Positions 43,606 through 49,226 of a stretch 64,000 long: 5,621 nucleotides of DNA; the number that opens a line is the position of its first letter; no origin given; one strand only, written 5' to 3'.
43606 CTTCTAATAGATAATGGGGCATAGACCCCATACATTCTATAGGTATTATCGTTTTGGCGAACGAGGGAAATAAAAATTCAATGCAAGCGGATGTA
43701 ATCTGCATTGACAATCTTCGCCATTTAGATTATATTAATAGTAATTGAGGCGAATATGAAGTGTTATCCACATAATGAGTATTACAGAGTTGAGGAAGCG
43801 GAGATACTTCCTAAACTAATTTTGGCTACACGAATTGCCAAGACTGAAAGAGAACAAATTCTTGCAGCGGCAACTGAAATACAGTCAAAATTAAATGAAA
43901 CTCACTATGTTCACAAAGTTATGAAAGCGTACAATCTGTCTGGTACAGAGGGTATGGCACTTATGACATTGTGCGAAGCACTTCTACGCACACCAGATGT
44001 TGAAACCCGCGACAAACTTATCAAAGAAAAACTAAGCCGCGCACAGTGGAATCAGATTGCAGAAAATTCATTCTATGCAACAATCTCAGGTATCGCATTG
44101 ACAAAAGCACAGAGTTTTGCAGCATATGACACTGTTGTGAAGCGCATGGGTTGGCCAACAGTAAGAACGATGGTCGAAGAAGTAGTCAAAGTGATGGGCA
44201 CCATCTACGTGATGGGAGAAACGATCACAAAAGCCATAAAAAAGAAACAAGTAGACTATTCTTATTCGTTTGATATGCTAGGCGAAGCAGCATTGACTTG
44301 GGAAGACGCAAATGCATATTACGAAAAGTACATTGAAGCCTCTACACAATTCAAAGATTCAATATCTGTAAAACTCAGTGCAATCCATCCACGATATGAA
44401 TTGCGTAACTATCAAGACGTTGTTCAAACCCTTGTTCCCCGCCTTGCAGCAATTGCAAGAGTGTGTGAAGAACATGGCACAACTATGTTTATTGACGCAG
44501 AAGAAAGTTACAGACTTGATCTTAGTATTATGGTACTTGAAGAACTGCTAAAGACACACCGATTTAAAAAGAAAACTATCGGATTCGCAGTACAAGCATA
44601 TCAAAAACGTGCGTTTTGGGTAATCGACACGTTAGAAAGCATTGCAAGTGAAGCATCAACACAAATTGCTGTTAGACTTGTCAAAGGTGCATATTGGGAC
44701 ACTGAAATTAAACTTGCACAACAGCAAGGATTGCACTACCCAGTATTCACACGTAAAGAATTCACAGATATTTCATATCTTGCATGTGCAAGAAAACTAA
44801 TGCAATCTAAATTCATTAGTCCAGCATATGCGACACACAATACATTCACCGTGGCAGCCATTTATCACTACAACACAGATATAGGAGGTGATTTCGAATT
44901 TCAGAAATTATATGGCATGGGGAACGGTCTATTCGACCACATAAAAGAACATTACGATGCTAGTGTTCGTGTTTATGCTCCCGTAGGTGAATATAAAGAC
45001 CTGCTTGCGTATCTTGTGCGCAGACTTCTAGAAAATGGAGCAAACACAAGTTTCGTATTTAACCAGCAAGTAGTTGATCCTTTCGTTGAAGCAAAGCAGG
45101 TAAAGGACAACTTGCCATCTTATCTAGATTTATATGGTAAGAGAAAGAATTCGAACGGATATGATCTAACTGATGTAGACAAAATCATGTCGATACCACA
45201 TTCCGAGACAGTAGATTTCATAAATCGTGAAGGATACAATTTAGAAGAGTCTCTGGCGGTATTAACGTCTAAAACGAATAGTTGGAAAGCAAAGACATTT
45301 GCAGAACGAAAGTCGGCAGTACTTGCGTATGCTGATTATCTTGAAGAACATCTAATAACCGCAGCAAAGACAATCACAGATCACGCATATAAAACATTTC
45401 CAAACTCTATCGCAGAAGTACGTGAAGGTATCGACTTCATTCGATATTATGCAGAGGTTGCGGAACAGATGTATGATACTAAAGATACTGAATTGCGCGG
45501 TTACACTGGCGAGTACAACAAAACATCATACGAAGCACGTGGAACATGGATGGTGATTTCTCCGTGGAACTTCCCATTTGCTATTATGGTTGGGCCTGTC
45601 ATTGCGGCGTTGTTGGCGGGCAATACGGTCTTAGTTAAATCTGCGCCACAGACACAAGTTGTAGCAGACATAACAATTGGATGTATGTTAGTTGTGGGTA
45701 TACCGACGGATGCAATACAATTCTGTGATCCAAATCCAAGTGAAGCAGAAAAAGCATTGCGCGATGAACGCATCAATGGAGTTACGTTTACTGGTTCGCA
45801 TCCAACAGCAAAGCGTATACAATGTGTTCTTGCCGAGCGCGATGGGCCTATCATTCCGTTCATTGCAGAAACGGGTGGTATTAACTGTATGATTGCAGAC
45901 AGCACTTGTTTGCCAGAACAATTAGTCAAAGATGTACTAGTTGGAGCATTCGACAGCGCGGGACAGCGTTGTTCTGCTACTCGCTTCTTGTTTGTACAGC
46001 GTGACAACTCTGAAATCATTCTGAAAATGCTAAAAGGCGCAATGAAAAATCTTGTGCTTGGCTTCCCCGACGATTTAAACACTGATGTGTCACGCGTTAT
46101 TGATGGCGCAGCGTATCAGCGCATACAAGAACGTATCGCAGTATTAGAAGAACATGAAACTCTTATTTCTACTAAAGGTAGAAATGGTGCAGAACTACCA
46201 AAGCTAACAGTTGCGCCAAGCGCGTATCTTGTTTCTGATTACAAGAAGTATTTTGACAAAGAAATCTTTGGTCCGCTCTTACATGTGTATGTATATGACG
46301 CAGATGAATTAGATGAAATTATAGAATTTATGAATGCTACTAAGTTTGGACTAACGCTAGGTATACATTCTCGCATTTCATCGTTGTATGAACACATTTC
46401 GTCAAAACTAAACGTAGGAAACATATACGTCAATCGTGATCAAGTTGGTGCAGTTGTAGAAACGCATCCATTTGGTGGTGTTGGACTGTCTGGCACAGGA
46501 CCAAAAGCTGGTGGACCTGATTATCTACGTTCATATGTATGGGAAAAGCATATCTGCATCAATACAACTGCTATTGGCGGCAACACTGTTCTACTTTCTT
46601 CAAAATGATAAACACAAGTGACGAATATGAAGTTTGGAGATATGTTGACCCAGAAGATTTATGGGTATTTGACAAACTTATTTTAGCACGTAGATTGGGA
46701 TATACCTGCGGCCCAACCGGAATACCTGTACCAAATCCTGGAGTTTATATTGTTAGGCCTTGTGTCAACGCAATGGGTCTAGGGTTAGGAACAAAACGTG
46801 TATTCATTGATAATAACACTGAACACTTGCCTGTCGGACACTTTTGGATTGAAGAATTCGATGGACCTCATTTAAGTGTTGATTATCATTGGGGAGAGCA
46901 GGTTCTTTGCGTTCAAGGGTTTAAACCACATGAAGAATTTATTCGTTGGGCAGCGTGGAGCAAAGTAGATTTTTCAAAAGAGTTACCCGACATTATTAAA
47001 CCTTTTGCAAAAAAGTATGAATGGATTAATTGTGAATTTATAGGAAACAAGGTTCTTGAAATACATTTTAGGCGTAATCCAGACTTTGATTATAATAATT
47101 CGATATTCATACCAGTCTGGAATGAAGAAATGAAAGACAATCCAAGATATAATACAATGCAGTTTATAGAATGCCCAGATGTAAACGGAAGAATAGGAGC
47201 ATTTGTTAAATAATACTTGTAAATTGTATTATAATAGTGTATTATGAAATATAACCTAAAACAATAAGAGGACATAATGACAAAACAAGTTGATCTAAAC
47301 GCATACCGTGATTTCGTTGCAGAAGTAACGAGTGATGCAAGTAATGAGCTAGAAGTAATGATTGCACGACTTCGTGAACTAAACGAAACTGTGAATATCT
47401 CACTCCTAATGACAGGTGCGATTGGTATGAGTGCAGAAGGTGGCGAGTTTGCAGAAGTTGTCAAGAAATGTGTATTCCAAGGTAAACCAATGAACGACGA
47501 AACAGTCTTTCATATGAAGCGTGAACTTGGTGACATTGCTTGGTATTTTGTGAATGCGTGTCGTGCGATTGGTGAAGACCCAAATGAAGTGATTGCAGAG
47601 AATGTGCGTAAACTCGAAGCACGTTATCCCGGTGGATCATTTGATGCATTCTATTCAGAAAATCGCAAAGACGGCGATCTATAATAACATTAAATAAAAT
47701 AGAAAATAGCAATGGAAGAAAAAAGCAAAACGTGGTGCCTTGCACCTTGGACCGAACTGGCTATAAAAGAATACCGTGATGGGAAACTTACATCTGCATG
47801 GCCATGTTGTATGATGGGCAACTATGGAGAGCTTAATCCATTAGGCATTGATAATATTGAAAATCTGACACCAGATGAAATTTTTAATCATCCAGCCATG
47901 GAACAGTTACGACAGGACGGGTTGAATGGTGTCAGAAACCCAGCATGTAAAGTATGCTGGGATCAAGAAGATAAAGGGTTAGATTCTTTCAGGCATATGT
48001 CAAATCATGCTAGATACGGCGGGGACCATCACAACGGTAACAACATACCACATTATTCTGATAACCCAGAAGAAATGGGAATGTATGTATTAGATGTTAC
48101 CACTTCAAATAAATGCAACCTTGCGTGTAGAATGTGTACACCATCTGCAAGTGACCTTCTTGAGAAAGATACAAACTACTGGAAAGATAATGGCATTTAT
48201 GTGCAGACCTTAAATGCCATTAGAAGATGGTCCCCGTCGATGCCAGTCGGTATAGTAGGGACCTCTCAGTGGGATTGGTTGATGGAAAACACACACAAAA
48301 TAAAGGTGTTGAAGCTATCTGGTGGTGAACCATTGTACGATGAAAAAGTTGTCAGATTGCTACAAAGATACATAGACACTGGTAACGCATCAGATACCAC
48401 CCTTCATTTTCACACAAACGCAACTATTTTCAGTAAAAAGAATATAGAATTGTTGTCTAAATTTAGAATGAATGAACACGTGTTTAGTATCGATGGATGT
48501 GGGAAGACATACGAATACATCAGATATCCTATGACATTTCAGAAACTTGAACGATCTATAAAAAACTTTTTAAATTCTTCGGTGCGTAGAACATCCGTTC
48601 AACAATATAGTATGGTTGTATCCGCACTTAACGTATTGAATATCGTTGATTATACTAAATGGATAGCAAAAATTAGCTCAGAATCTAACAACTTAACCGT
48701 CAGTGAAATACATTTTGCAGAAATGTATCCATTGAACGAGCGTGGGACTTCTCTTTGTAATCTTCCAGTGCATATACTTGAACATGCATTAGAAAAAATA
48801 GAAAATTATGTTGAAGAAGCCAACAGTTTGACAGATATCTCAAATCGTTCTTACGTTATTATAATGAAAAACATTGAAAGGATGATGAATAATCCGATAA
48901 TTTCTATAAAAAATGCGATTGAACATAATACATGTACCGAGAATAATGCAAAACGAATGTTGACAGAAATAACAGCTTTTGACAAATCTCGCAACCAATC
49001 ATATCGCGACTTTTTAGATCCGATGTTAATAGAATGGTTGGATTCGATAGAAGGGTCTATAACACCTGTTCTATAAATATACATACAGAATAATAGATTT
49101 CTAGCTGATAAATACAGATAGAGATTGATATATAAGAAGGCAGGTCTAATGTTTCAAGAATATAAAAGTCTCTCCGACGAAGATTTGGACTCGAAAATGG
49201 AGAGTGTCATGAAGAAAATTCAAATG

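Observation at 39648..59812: Early promoters carry a CcrM/GcrA-type GANTC site at a fixed position in the -35/-10 spacer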

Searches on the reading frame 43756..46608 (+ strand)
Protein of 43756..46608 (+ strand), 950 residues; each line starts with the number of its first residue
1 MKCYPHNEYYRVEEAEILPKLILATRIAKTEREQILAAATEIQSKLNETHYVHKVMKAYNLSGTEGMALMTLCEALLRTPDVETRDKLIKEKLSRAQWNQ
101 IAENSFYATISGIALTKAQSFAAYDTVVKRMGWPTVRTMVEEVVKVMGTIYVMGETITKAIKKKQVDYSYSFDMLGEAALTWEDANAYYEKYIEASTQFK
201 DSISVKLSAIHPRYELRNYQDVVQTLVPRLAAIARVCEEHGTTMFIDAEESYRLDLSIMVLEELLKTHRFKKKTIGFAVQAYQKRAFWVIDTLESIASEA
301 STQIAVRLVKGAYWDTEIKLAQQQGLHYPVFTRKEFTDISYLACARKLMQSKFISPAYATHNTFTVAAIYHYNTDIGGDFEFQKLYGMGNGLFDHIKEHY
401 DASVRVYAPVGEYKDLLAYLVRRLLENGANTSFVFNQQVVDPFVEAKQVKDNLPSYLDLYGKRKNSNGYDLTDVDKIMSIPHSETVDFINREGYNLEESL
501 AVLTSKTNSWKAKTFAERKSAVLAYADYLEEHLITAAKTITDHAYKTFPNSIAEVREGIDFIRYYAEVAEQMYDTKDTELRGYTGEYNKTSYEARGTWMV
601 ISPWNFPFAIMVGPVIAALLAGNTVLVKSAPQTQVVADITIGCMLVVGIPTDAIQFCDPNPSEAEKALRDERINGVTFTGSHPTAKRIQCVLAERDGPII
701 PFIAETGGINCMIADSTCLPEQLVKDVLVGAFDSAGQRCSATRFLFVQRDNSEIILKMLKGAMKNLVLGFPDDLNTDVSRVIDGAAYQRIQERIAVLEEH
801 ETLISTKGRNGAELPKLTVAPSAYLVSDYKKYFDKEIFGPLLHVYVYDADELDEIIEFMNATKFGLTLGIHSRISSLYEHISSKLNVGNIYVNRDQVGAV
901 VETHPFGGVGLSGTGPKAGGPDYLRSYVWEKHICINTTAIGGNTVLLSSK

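Call 9: search_protein_families(library=pfam, proteins=[window:43756-46608:+])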
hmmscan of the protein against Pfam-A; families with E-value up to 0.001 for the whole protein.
window:43756-46608:+ (950 aa): 3 families
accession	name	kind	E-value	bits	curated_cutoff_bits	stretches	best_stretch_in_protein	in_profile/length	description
PF01619.24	Pro_dh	-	2.2e-82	277.2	27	1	160-434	5-276/278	Proline dehydrogenase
PF00171.27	Aldedh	-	2.5e-81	274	23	1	506-932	41-460/461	Aldehyde dehydrogenase family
PF14850.11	Pro_dh-DNA_bdg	-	1.2e-20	74.5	27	1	52-149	2-110/112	DNA-binding domain of Proline dehydrogenase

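Call 10: search_dna_similar(query=window:43756-46608:+, collection=phages, mode=protein, max_rows=25)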
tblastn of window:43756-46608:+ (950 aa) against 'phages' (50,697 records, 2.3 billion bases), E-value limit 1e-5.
Records with a match: 77; places in all: 91; records where one place covers at least 80% of the query: 2.
Best place of each record, by identity: <60% 77.
By first word of the organism name: Acinetobacter 29; Staphylococcus 11; Bacteriophage 10; Salmonella 8; Listeria 8; Escherichia 3; Enterococcus 3; Ralstonia 2; uncultured 2; Microcystis 1.
By host as written in the record: - 43; Staphylococcus aureus 10; Listeria monocytogenes 8; Homo sapiens 5; Salmonella enterica subsp. enterica serovar Kentucky 3; Ralstonia solanacearum 2; Escherichia coli O157:H7 ATCC 43895 2; Escherichia coli 503046 1; and 3 more.
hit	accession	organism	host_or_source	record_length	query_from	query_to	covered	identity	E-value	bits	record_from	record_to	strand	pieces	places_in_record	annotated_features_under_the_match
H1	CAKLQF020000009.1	Acinetobacter phage MD-2021a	not known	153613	7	936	98%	37.3%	0e+0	605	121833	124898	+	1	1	putA: trifunctional transcriptional regulator/proline ...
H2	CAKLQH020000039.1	Acinetobacter phage MD-2021a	not known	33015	7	936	98%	37.3%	0e+0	605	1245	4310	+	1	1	putA: trifunctional transcriptional regulator/proline ...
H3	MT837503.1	Bacteriophage sp.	human fecal samples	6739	113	924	77%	28.3%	1e-34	220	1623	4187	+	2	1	record has no annotation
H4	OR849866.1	Staphylococcus phage SA 1298 Kay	Staphylococcus aureus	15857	437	934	52%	30.8%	2e-50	200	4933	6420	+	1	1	record has no annotation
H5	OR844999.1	Staphylococcus phage SA 1306 Kay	Staphylococcus aureus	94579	437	934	52%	30.8%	2e-50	200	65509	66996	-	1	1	record has no annotation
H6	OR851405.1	Salmonella phage S.Kent 1-2-1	Salmonella enterica subsp. enterica ...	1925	617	938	34%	44.4%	2e-71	254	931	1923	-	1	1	record has no annotation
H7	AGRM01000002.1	Salmonella enterica subsp. houtenae str. ATCC BAA-1581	Homo sapiens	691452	466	936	50%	25.8%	5e-22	108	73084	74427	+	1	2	succinate-semialdehyde dehydrogenase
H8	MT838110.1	Bacteriophage sp.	human fecal samples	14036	492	919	45%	28.1%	7e-29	131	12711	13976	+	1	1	record has no annotation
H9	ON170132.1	Ralstonia phage YO079_2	Ralstonia solanacearum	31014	510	950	46%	26.5%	1e-23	114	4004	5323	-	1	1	record has no annotation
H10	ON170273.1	Ralstonia phage YO163_2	Ralstonia solanacearum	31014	510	950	46%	26.5%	1e-23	114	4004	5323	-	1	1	record has no annotation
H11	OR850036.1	Staphylococcus phage SA 1298 Kay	Staphylococcus aureus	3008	481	938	48%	25.4%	4e-23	112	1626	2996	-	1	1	record has no annotation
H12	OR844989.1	Staphylococcus phage SA 1306 Kay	Staphylococcus aureus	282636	481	938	48%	25.4%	1e-22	110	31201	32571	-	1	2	record has no annotation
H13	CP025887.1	Escherichia phage 503046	Escherichia coli 503046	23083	507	935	45%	27.0%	1e-25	121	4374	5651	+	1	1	record has no annotation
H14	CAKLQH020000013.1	Acinetobacter phage MD-2021a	not known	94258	509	936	45%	26.7%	1e-25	120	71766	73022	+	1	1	gabD_2: succinate-semialdehyde dehydrogenase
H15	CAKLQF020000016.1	Acinetobacter phage MD-2021a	not known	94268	509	936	45%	26.7%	1e-25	120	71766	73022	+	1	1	gabD_2: succinate-semialdehyde dehydrogenase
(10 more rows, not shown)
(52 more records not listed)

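Call 37: find_related_loci(query=window:43756-46608:+, collection=genome_contigs, flank=1000)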
Query window:43756-46608:+ (950 aa) in genome_contigs; peptide patterns used: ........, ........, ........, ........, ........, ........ (x = any residue, [..] = any of these).
86 stretches matched a pattern; 19 encode a relative of the query (tblastn E <= 1e-3); 19 distinct loci.
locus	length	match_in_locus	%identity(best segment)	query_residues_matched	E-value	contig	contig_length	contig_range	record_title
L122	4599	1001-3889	41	13-927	0e+0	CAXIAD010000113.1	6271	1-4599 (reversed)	MAG TPA_asm: uncultured Cognatishimia sp. isolate ERR7163070_binner13_3 genome assembly, contig: ERZ8868561.10076, whole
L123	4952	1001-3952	39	30-940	0e+0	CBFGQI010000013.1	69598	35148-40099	MAG TPA_asm: uncultured Oxalobacteraceae bacterium isolate SRR14536363_binner13_Refined_9 genome assembly, contig: ERZ27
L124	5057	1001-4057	37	7-930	0e+0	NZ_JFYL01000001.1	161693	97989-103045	Acinetobacter sp. Ver3 contig00001, whole genome shotgun sequence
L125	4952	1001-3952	40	30-940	0e+0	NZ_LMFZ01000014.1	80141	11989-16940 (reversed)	Duganella sp. Root1480D1 contig_21, whole genome shotgun sequence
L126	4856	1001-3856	40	40-925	0e+0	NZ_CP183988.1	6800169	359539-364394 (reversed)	Pseudoduganella sp. R-43 chromosome, complete genome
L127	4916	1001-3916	40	40-940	0e+0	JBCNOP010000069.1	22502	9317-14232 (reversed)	MAG: Pseudoduganella sp. isolate SMAGNO130 Contig69, whole genome shotgun sequence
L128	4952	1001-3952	39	30-940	0e+0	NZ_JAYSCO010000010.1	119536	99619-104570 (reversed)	MAG: Pseudoduganella sp. isolate ZZ2_ZZA245_bin.3 NODE_133_length_119536_cov_14.633339, whole genome shotgun sequence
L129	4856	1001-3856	40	40-925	0e+0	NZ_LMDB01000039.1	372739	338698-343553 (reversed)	Duganella sp. Root336D2 contig_9, whole genome shotgun sequence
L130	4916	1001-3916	39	40-940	0e+0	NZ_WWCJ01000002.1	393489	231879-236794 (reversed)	Pseudoduganella guangdongensis strain DS3 NODE_2_length_393489_cov_42.163193_2, whole genome shotgun sequence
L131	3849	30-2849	40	52-925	0e+0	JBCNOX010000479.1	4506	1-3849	MAG: Pseudoduganella sp. isolate SMAGNO138 Contig479, whole genome shotgun sequence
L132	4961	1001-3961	39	10-925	0e+0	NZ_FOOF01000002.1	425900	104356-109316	Duganella sp. CF458, whole genome shotgun sequence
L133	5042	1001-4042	37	7-924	0e+0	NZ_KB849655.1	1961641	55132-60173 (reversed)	Acinetobacter junii CIP 64.5 acLZZ-supercont1.3, whole genome shotgun sequence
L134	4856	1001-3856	39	40-925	0e+0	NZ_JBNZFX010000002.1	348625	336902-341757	Massilia eburnea strain 25b30 contig_10, whole genome shotgun sequence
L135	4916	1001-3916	39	40-940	0e+0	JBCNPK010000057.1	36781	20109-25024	MAG: Pseudoduganella sp. isolate SMAGNO151 Contig57, whole genome shotgun sequence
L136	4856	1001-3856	39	40-925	0e+0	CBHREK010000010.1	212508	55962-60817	MAG TPA_asm: uncultured Duganella sp. isolate ERR14722430_binner123_Refined_16 genome assembly, contig: ERZ27336829.4250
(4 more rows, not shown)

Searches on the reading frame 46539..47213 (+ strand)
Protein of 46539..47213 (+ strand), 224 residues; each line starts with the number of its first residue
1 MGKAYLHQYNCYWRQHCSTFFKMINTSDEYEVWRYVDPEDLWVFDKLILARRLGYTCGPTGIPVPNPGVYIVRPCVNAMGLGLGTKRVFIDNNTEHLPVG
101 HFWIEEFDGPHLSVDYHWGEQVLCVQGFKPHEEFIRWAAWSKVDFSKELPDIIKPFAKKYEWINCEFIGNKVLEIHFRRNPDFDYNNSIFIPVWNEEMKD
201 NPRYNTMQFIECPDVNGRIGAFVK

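Call 26: search_protein_families(library=phrogs, proteins=[window:46539-47213:+])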
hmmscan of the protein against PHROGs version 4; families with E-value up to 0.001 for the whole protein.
window:46539-47213:+ (224 aa): 1 family
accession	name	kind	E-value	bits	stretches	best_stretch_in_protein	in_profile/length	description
phrog_3577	-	unknown function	5.7e-41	141.3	1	35-224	9-202/202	-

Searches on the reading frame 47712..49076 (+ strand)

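Call 9: search_protein_families(library=pfam, proteins=[window:47712-49076:+])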
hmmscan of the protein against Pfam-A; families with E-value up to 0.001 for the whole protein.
window:47712-49076:+ (454 aa): 2 families
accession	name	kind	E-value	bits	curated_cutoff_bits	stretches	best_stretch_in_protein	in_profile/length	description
PF04055.27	Radical_SAM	-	4.3e-08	34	29.5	1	130-293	2-143/166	Radical SAM superfamily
PF13186.11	SPASM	-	0.00056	20.6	21.5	0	9-83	1-67/67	Iron-sulfur cluster-binding domain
